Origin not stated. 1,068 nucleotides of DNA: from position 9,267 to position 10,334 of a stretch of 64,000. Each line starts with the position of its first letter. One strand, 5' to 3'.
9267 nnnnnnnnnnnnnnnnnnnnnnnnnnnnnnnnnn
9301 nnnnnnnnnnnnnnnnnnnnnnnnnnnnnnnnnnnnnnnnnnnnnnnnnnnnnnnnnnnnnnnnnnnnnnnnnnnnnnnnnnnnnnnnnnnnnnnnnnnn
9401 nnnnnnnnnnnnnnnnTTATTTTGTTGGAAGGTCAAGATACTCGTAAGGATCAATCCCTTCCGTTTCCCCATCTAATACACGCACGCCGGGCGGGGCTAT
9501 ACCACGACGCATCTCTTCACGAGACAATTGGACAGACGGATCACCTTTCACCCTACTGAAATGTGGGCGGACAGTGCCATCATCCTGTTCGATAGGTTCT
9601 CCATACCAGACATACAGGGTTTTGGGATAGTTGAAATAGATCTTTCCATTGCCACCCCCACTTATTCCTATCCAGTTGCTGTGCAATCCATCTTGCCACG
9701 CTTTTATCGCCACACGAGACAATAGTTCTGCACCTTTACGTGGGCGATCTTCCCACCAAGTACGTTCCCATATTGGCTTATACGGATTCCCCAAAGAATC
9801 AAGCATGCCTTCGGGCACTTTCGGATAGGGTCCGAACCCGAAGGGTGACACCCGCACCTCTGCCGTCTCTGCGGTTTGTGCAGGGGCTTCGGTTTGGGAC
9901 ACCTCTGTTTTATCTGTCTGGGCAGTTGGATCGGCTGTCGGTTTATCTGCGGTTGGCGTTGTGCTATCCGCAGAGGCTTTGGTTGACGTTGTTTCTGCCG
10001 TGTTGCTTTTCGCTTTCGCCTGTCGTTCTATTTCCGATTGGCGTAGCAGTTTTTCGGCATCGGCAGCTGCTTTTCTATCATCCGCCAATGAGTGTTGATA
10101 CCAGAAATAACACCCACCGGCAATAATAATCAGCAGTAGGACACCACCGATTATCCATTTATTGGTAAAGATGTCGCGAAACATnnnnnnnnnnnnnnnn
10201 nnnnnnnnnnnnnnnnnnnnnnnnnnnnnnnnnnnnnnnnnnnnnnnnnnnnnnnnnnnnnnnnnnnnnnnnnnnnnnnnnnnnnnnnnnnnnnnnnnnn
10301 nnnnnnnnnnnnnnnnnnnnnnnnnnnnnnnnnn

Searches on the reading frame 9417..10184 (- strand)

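Call 35: search_protein_families(library=pfam, proteins=[window:9417-10184:-], max_evalue=0.01)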
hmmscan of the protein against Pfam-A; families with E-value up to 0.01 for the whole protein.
window:9417-10184:- (255 aa): 1 family
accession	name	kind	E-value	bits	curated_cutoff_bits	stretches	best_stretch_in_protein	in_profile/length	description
PF01456.22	Mucin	-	0.007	16.8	34.7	1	58-109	47-100/143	Mucin-like glycoprotein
